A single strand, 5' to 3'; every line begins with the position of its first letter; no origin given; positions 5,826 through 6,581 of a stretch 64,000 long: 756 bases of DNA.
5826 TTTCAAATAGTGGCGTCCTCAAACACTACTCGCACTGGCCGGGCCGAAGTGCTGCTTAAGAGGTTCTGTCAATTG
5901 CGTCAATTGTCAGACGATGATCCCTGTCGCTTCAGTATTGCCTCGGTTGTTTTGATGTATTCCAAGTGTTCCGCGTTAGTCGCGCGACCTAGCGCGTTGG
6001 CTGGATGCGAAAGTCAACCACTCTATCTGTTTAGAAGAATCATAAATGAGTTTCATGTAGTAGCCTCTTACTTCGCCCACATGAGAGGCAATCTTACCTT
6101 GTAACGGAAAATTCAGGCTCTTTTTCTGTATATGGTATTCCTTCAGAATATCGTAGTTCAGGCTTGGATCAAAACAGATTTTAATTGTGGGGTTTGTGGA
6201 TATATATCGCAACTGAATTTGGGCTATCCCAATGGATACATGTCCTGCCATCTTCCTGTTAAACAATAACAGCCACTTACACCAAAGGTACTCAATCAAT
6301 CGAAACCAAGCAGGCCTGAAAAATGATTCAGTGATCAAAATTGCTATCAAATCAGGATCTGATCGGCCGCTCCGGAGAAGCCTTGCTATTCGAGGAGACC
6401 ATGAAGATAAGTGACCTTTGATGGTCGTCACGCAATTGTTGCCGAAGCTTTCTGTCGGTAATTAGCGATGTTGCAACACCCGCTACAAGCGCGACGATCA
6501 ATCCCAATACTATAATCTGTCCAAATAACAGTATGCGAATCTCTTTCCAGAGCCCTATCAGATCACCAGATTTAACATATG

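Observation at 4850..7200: AT-rich ~2.3 kb islet with an uncharacterised four-gene cassette (two small TM proteins, an SLT-motif protein, a DUF2806-like protein)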

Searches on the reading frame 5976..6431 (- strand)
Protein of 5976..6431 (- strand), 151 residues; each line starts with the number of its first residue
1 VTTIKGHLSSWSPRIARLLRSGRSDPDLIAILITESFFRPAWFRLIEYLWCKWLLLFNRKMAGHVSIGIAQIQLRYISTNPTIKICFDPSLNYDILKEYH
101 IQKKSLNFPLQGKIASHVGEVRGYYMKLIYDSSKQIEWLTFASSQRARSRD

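Call 3: search_protein_families(library=pfam, proteins=[window:5976-6431:-], max_evalue=0.1)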
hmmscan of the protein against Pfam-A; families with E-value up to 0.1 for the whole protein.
window:5976-6431:- (151 aa): 0 families

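Call 4: search_protein_families(library=padloc, proteins=[window:5976-6431:-], max_evalue=1)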
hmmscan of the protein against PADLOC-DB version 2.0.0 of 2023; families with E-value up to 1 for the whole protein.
window:5976-6431:- (151 aa): 0 families

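Call 5: search_protein_families(library=phrogs, proteins=[window:5976-6431:-], max_evalue=1)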
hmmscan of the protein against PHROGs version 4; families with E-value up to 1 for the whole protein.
window:5976-6431:- (151 aa): 0 families

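Call 18: find_homologous_proteins(query=window:5976-6431:-, max_evalue=0.01)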
Query window:5976-6431:- (151 aa): 4 proteins with E <= 0.01 among 14 candidates.
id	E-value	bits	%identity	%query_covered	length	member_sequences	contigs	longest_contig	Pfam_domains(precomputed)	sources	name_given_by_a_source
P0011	4.3e-74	265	79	98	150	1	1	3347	-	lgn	-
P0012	4.8e-58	213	67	95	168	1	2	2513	-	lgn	-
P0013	6.2e-58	213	69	92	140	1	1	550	-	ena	-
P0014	1.1e-56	209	67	91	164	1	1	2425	-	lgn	-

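Call 27: find_homologous_proteins(query=A4, max_evalue=0.001)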
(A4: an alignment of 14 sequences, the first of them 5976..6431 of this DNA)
Query A4 (14 sequences) (151 aa, profile of the alignment): 7 proteins with E <= 0.001 among 4034 candidates.
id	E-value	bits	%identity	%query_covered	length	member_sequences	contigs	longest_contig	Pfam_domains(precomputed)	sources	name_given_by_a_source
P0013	3.7e-59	216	69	92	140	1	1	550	-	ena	-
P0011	1.6e-58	214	79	98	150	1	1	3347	-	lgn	-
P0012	1.5e-57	211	67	95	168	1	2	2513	-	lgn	-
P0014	3.2e-57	210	67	91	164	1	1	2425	-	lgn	-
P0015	1.7e-38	149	27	82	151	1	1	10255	-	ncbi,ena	-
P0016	1.1e-24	105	28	56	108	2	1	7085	-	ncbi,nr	ncbi:MAG: hypothetical protein PHV12_03410 [Bacteroidales bacterium]|nr:hypothetical protein [Bacter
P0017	6.0e-23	99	41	50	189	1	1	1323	-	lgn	-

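Call 31: search_solved_structures(query=A4, max_evalue=10, show_alignments=2)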
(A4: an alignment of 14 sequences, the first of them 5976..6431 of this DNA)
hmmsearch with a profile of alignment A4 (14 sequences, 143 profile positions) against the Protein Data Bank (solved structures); distinct sequences matched with E-value up to 10: 0.

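Call 37: predict_structure(alignment_id=A5)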
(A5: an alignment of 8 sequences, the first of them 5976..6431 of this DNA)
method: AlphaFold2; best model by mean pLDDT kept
length: 151 residues; sequences in the alignment: 8
mean_pLDDT: 70.1   pTM: 0.67
mean pLDDT of the five models: 70.1, 70.0, 69.8, 69.4, 68.9
residues with pLDDT >= 90: 0; 70-90: 90; 50-70: 37; < 50: 24
segments of 3 or more residues with pLDDT < 50: 60-83
pLDDT, mean of each block of 10 residues (from residue 1): 76 86 87 76 66 61 40 39 60 80 83 71 72 83 74 55
secondary structure, 60 per line:
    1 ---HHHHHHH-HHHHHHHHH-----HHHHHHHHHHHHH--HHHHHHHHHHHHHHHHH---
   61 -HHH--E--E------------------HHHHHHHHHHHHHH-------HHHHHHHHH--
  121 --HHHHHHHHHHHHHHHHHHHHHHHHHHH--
elements in order: H4-10 H12-20 H26-38 H41-57 H89-102 H110-118 H123-149

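Call 41: search_protein_representatives(alignment_id=A5)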
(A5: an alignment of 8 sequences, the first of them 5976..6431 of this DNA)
Query: 8 sequences, 156 profile positions. Proteins with E-value up to 0.001 (for the whole library): 237; up to 1e-10: 132; up to 1e-30: 9. The best 150 are listed.
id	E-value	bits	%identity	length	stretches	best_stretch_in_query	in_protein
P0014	2.1e-65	235.6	-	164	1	2-155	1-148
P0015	2.8e-54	199.4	-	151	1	2-149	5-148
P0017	1.1e-45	171.4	-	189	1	1-155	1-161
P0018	5.1e-33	130.4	-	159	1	1-146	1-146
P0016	1.8e-32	128.5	-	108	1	45-142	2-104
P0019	6.7e-32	126.7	-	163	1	3-147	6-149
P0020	3.0e-31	124.6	-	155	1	3-148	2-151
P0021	8.7e-31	123.1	-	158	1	4-139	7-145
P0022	1.0e-30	122.8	-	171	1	3-146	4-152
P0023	1.2e-30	122.6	-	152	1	4-142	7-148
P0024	6.4e-30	120.3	-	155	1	5-142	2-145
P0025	1.1e-29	119.5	-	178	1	2-142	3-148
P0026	1.6e-29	119.0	-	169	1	3-145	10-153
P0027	2.2e-29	118.5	-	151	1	4-143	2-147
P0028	2.6e-29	118.3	-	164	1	1-147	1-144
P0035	1.2e-26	109.6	-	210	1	4-142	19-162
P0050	1.7e-24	102.7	-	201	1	7-136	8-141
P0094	7.6e-19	84.3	-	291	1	6-149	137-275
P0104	7.9e-17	77.7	-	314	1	7-90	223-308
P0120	2.7e-14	69.5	-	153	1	31-147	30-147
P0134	1.5e-11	60.6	-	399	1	5-147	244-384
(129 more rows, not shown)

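Call 46: search_protein_families(library=padloc, proteins=[P0134, P0104, P0015, P0018, P0035], max_evalue=1)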
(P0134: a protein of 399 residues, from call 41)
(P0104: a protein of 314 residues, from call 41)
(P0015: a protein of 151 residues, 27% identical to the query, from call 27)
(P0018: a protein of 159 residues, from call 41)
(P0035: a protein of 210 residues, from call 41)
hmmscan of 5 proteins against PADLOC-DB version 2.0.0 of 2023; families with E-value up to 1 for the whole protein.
P0134 (399 aa): 0 families

P0104 (314 aa): 0 families

P0015 (151 aa): 0 families

P0018 (159 aa): 0 families

P0035 (210 aa): 0 families

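Call 50: search_protein_families(library=pfam, alignment_id=A6, max_evalue=1)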
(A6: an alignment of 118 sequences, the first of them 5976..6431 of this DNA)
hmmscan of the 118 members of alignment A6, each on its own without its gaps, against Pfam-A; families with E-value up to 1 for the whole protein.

A. member 1, window:5976-6431:- (151 aa): 0 families

B. families by the number of members that match (of 118 scanned): 37 families (the first 25 are shown)
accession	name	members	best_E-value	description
PF11903.14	ParD_like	3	0.016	ParD-like antitoxin of type II bacterial toxin-antitoxin system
PF19489.4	SLT_4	3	0.099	Transglycosylase SLT domain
PF01464.25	SLT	2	0.00032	Transglycosylase SLT domain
PF20542.4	DUF6757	2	0.16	Family of unknown function (DUF6757)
PF18540.6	DUF5626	1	0.0097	Domain of unknown function (DUF5626)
PF18712.6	DUF5644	1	0.022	Family of unknown function (DUF5644)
PF13925.11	Katanin_con80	1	0.033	con80 domain of Katanin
PF20428.3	Sey1_3HB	1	0.036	Sey1 three-helix bundle domain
PF23546.1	Zn_ribbon_TOP3B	1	0.038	DNA topoisomerase 3-beta zinc ribbon domain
PF00376.29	MerR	1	0.047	MerR family regulatory protein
PF18987.5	DUF5720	1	0.049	Family of unknown function (DUF5720)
PF21052.3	EFR3_ARM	1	0.054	EFR3, armadillo repeat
PF18110.6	BRCC36_C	1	0.057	BRCC36 C-terminal helical domain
PF22387.1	PhiCb5_coat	1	0.061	Phage phiCb5, coat protein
PF04814.19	HNF-1_N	1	0.063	Hepatocyte nuclear factor 1 (HNF-1), N terminus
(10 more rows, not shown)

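Call 51: search_solved_structures(query=A6, max_evalue=10, show_alignments=3)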
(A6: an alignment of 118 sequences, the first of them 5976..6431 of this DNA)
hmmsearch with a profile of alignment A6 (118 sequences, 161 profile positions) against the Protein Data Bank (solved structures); distinct sequences matched with E-value up to 10: 5.
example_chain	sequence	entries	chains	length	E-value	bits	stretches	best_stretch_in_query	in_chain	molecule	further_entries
2dqa_A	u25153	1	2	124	0.79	12.5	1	62-149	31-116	Lysozyme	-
6k0j_A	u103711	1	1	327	1.3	11.8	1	3-67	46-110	Dual specificity tyrosine-phosphorylation-regulated kinase 2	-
7dg4_A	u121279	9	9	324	1.3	11.8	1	2-67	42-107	Dual specificity tyrosine-phosphorylation-regulated kinase 2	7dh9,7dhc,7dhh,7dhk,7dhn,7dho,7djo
7dh3_A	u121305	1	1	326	1.3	11.8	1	2-67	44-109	Dual specificity tyrosine-phosphorylation-regulated kinase 2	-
7dhv_A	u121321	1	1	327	1.3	11.7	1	2-67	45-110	Dual specificity tyrosine-phosphorylation-regulated kinase 2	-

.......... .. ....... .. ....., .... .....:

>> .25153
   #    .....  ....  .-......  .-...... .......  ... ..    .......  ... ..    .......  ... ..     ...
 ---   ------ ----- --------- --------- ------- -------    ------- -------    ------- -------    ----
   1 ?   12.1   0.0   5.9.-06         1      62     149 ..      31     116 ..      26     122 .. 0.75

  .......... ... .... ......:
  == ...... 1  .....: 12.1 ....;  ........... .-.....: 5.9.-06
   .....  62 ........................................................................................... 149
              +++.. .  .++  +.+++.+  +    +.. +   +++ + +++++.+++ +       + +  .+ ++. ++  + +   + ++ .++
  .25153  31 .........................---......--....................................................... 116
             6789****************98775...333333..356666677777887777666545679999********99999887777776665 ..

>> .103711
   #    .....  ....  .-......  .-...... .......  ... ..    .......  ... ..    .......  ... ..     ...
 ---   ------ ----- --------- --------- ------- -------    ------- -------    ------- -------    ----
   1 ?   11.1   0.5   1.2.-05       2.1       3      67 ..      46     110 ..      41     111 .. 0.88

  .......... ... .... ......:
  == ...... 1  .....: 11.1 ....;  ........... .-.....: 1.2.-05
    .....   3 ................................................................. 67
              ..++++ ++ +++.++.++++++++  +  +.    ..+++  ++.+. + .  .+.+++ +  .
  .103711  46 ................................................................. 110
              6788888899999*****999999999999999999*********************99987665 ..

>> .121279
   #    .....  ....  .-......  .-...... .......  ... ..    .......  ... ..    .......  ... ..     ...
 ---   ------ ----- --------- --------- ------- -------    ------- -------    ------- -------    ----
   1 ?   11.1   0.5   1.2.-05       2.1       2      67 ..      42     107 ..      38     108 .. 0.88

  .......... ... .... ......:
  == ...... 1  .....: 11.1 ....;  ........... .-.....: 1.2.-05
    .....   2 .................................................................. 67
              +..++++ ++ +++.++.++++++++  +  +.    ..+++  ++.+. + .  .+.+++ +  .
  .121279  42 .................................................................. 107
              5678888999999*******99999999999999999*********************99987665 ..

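Call 58: find_related_loci(query=A4, collection=viral_contigs, flank=8000)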
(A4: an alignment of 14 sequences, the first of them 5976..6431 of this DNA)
Query A4 (151 aa) in viral_contigs; peptide patterns used: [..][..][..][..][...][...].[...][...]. (x = any residue, [..] = any of these).
16 stretches matched a pattern, but none encodes a relative of the query by tblastn (E <= 1e-3).

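Call 85: find_encoding_contigs(protein=P0011, flank=5000, max_places=4)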
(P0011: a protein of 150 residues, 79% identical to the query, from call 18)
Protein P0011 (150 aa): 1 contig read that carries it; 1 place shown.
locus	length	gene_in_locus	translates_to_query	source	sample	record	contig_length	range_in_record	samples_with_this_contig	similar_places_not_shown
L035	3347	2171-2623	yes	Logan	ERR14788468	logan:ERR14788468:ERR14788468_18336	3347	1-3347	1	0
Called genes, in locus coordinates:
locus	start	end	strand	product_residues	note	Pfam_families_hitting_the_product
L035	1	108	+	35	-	?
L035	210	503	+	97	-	-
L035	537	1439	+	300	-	-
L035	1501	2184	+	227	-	-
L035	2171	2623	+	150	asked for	-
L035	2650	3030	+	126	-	-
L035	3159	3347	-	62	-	?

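Call 86: find_encoding_contigs(protein=P0014, flank=5000, max_places=4)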
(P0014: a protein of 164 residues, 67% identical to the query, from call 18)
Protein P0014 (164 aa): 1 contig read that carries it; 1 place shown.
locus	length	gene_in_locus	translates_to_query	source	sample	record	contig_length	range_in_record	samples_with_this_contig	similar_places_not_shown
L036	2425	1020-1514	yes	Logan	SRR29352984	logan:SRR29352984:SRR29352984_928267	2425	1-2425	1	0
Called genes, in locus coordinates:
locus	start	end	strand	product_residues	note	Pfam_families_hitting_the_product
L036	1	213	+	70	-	?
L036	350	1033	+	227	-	-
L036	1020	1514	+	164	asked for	-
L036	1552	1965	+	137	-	-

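Call 90: search_dna_similar(query=P0012, collection=phages, mode=protein, max_evalue=0.01)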
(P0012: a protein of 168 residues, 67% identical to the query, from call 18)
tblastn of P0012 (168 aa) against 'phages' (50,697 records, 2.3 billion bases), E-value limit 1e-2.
No match.

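Call 93: find_encoding_contigs(protein=P0050, flank=6000, max_places=3)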
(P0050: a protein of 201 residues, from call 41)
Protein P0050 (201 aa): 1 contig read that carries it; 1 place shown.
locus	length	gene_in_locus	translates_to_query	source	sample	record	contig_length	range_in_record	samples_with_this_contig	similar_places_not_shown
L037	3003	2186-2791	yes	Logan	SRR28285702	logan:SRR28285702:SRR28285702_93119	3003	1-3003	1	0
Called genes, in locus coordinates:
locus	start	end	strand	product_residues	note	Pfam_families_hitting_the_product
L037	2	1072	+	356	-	?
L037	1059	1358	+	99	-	PF01863:YgjP-like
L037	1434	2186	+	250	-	-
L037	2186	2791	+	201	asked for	-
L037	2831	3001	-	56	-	?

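Call 94: find_encoding_contigs(protein=P0120, flank=6000, max_places=3)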
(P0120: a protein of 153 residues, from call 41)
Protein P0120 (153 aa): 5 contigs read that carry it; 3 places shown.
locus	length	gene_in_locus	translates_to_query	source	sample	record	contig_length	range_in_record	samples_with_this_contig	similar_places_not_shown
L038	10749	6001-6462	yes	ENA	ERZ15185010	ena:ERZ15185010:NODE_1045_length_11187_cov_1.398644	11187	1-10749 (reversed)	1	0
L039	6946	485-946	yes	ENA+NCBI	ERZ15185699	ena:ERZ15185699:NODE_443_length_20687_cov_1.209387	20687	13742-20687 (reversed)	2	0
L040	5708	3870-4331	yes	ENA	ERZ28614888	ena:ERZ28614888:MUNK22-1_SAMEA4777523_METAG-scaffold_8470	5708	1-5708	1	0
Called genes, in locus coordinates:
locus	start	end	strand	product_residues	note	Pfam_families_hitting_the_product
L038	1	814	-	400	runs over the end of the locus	PF00364:Biotin_lipoyl, PF25917:BSH_RND (faint), PF02817:E3_binding, PF00198:2-oxoacid_dh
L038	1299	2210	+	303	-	PF00226:DnaJ, PF01556:DnaJ_C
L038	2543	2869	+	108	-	PF01451:LMWPc (faint)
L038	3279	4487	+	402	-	PF03235:GmrSD_N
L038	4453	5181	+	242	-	-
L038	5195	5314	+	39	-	-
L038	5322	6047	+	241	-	-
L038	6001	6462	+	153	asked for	-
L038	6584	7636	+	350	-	PF14279:HNH_5 (weak)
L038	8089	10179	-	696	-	PF01138:RNase_PH, PF03725:RNase_PH_C, PF03726:PNPase, PF01138:RNase_PH, PF00013:KH_1, PF00575:S1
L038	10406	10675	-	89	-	PF00312:Ribosomal_S15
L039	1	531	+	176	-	?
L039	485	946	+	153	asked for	-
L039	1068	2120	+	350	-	PF14279:HNH_5 (weak)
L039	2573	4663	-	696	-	PF01138:RNase_PH, PF03725:RNase_PH_C, PF03726:PNPase, PF01138:RNase_PH, PF00013:KH_1, PF00575:S1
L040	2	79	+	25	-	?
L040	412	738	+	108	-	PF01451:LMWPc (faint)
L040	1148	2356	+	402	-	PF03235:GmrSD_N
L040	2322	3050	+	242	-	-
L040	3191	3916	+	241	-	-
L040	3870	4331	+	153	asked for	-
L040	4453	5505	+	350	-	PF14279:HNH_5 (weak)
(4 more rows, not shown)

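Call 104: search_protein_families(library=ncbifam, proteins=[window:5976-6431:-, P0134], max_evalue=0.01)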
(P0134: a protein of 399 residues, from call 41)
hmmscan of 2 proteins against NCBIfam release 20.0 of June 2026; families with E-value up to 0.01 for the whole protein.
window:5976-6431:- (151 aa): 0 families

P0134 (399 aa): 0 families
